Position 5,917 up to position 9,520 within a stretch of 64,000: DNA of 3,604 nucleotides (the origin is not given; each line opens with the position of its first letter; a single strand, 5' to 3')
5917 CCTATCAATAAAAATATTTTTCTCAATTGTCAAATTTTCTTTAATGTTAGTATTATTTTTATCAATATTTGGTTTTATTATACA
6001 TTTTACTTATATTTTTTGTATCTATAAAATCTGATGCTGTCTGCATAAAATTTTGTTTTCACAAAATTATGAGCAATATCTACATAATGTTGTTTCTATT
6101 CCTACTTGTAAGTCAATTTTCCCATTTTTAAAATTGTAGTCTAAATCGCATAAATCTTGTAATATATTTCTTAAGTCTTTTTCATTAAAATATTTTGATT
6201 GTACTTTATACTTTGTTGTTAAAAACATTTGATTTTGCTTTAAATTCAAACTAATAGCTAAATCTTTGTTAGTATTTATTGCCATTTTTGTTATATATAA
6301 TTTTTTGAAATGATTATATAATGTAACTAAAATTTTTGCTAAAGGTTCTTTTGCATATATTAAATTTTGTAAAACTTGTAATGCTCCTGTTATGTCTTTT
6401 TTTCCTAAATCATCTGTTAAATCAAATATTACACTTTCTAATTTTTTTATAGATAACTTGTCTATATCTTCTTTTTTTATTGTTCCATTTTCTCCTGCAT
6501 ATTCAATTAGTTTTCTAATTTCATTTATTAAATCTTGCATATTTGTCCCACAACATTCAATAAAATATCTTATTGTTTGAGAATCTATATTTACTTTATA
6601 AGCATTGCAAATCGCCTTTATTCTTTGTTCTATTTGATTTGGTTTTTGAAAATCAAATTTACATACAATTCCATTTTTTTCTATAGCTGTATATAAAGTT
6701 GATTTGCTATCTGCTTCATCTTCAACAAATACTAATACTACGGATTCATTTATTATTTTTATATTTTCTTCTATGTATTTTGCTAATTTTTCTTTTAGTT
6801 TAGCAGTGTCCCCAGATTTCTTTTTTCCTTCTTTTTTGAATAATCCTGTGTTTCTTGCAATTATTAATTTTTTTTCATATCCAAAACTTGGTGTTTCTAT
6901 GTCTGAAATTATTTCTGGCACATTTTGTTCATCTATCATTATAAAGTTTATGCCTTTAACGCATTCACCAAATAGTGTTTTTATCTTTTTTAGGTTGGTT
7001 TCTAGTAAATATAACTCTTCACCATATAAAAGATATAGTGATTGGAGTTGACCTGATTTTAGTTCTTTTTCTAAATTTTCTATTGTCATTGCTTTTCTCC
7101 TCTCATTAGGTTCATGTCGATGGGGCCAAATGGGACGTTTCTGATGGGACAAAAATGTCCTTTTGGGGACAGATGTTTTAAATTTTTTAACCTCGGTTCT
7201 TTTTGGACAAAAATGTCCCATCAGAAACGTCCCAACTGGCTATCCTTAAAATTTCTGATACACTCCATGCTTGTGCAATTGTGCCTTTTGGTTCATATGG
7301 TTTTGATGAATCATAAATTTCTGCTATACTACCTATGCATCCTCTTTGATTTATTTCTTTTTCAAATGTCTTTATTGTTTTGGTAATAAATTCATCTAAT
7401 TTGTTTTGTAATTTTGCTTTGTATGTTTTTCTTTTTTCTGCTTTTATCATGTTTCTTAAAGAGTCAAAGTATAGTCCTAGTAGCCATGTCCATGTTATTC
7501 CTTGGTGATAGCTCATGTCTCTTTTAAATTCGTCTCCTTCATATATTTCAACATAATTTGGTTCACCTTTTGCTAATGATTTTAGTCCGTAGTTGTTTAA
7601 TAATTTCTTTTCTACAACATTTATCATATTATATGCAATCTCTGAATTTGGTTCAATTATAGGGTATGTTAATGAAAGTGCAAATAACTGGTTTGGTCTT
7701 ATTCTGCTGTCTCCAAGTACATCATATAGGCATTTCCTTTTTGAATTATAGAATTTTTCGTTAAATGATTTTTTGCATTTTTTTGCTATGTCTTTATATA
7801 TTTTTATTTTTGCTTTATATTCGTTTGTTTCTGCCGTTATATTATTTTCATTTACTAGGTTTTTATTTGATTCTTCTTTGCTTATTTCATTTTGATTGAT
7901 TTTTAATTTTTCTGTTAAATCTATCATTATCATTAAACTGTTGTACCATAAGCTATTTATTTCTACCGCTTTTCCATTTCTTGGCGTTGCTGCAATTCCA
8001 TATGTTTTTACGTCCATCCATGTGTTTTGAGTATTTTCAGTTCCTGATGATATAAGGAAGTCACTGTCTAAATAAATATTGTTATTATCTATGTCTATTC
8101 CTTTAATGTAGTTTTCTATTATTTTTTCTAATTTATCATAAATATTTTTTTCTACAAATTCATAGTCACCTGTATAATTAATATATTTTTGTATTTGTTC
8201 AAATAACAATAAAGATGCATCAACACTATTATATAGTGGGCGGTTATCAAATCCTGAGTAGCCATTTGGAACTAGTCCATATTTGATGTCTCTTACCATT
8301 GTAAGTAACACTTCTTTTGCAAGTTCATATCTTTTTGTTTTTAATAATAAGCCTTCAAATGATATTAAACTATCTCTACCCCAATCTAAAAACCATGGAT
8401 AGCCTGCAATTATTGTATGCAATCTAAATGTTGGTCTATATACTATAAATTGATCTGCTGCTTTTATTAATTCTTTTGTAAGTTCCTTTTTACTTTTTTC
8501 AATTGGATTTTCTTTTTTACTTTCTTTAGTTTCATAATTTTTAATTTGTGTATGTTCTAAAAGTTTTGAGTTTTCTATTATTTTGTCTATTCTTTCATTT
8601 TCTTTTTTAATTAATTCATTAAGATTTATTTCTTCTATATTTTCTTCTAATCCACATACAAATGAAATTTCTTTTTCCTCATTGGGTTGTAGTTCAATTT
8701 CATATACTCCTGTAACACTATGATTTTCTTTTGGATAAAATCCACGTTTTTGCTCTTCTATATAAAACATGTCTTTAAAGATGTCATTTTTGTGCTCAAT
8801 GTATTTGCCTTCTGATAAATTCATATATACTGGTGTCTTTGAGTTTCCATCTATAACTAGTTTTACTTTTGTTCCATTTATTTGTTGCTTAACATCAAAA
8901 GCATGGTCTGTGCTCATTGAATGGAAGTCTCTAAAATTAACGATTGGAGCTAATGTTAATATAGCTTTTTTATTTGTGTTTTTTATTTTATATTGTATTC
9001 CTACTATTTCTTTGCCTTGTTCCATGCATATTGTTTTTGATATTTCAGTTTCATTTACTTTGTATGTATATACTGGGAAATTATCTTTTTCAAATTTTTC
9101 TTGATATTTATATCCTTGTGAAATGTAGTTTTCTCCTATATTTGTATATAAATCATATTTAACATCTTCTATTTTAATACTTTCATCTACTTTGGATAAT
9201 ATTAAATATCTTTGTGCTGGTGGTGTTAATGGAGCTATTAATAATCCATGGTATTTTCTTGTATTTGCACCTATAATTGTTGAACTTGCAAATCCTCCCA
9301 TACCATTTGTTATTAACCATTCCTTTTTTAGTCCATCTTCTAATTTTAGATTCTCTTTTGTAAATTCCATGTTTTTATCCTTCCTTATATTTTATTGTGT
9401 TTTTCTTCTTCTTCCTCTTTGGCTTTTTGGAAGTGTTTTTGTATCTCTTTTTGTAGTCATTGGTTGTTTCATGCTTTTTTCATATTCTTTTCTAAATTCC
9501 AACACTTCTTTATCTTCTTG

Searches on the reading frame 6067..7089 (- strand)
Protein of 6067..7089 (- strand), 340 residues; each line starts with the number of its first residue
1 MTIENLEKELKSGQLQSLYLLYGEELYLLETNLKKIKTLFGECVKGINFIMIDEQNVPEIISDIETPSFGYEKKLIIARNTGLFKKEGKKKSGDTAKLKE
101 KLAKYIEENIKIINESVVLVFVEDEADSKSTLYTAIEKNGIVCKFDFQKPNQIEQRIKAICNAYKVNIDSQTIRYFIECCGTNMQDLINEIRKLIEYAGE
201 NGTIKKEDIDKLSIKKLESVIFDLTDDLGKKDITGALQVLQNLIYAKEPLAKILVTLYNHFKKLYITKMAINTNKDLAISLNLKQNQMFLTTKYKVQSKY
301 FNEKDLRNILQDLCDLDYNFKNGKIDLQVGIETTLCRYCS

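Call 34: search_protein_families(library=pfam, proteins=[window:6067-7089:-], max_evalue=0.001)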
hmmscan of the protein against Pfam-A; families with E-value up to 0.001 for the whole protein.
window:6067-7089:- (340 aa): 2 families
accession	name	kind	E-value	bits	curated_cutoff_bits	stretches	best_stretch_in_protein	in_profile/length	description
PF21694.2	DNA_pol3_delta_C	-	2e-17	63.7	27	1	219-338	2-121/121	DNA polymerase III delta subunit, C-terminal domain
PF06144.19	DNA_pol3_delta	-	4.3e-12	46.6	21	1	19-144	1-122/124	DNA polymerase III, delta subunit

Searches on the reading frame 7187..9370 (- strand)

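Call 34: search_protein_families(library=pfam, proteins=[window:7187-9370:-], max_evalue=0.001)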
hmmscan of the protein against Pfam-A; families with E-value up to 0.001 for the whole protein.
window:7187-9370:- (727 aa): 2 families
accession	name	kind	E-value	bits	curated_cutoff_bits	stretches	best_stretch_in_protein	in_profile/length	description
PF06202.20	GDE_C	-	2.2e-107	359.6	21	1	304-709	2-367/367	Amylo-alpha-1,6-glucosidase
PF12439.13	GDE_N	-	3.5e-66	223.3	27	1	16-233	1-218/219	Glycogen debranching enzyme N terminal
